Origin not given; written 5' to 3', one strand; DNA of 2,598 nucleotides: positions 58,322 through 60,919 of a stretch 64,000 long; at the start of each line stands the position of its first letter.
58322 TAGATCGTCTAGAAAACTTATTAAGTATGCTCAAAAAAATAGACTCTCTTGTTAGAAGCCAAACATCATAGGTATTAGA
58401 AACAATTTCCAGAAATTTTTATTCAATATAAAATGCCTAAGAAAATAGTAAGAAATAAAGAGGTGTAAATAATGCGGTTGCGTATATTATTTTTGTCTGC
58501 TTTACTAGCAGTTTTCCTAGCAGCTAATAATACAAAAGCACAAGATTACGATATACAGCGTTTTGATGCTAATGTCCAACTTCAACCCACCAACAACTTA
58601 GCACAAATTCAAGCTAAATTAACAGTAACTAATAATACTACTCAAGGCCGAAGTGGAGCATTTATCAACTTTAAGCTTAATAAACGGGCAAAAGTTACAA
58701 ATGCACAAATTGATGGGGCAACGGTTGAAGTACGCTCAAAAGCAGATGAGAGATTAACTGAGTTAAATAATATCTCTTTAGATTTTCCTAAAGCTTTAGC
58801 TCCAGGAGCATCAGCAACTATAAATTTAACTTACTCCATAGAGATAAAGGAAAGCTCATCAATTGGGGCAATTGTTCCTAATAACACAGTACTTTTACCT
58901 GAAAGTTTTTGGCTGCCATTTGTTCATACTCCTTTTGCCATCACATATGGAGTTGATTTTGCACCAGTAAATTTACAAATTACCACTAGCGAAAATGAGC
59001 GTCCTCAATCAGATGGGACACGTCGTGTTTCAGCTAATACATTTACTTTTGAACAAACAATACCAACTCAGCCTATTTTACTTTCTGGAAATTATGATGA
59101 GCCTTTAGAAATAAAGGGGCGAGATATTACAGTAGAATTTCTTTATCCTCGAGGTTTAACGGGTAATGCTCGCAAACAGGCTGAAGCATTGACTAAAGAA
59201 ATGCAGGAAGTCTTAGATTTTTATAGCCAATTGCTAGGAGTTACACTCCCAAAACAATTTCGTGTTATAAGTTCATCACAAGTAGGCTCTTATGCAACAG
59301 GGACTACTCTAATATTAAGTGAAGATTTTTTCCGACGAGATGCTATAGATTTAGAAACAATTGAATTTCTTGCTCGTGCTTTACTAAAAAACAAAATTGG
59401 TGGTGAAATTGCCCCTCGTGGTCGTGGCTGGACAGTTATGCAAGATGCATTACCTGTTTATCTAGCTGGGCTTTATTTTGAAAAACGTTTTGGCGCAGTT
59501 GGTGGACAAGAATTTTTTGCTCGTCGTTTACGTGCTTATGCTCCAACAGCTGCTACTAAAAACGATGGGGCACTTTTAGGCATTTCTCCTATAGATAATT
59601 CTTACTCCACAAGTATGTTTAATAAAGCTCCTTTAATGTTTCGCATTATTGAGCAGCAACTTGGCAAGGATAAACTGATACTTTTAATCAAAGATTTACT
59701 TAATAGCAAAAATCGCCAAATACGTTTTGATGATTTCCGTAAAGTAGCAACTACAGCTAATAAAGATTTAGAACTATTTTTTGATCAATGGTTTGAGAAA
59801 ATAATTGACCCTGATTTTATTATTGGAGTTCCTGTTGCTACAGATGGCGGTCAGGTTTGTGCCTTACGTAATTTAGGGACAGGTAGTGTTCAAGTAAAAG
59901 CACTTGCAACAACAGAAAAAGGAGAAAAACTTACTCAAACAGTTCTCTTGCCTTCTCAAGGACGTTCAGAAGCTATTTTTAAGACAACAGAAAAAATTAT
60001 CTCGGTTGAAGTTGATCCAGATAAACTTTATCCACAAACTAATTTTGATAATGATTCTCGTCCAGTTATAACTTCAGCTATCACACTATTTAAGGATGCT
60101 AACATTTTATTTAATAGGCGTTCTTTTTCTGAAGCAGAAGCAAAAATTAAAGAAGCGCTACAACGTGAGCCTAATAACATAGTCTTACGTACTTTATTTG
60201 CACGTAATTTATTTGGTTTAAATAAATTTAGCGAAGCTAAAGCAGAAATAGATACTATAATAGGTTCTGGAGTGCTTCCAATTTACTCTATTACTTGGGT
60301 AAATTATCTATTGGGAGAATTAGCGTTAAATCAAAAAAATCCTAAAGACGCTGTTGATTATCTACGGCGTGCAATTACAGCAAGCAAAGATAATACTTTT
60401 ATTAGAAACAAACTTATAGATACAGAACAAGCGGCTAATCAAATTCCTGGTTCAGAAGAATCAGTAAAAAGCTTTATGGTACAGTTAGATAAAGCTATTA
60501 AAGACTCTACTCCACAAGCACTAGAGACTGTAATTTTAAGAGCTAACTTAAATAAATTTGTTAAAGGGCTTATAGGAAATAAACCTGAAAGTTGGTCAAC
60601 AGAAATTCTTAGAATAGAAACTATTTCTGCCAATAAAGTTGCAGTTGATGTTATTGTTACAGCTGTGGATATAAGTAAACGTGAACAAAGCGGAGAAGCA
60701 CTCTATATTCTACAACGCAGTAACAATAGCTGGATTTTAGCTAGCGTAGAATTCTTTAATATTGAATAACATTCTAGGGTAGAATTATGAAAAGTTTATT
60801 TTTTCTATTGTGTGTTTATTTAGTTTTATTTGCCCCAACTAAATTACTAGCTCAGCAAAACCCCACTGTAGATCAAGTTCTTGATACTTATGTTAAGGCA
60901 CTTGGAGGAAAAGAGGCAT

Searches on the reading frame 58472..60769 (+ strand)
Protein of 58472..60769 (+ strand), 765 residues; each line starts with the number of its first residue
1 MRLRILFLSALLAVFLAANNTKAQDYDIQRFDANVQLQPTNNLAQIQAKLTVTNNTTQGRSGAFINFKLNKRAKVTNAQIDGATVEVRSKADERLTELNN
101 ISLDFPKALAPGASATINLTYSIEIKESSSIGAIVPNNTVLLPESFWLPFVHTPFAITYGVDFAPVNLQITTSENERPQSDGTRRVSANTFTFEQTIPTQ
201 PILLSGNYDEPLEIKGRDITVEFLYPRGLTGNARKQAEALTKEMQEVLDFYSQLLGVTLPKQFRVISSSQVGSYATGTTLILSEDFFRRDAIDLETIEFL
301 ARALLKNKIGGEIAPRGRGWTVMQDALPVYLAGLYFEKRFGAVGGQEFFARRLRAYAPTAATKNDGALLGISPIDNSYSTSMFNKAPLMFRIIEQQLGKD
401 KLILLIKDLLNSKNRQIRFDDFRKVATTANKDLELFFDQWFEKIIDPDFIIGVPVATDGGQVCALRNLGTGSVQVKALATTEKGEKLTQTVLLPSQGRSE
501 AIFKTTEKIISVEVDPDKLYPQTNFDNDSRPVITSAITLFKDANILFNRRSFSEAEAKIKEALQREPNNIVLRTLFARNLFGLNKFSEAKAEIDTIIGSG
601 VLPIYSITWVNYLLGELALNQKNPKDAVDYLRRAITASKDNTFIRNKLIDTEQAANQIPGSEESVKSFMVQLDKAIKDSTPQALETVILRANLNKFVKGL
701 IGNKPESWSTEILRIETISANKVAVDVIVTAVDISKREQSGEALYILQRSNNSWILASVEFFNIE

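Call 48: search_protein_families(library=pfam, proteins=[window:58472-60769:+], max_evalue=0.001)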
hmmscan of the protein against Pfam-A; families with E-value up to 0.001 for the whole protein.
window:58472-60769:+ (765 aa): 7 families
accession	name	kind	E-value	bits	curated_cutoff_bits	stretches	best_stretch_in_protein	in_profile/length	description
PF14559.12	TPR_19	-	7.6e-09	36.2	25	1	551-596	6-51/68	Tetratricopeptide repeat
PF07719.23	TPR_2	-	8.8e-07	29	27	0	611-640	4-33/34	Tetratricopeptide repeat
PF13428.12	TPR_14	-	1.6e-06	28.7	23.5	0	611-650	4-43/44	Tetratricopeptide repeat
PF00515.34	TPR_1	-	8.1e-06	25.9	27.8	0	612-636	5-29/34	Tetratricopeptide repeat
PF13432.12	TPR_16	-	1e-05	26.3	32.7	0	576-640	3-63/65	Tetratricopeptide repeat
PF12895.13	ANAPC3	-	0.00019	22.1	27.2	0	540-591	29-77/82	Anaphase-promoting complex, cyclosome, subunit 3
PF24575.1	TPR_Slam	-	0.00052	20.9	35.2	0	537-592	48-103/104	Surface lipoprotein assembly modifier, N-terminal TPR repeats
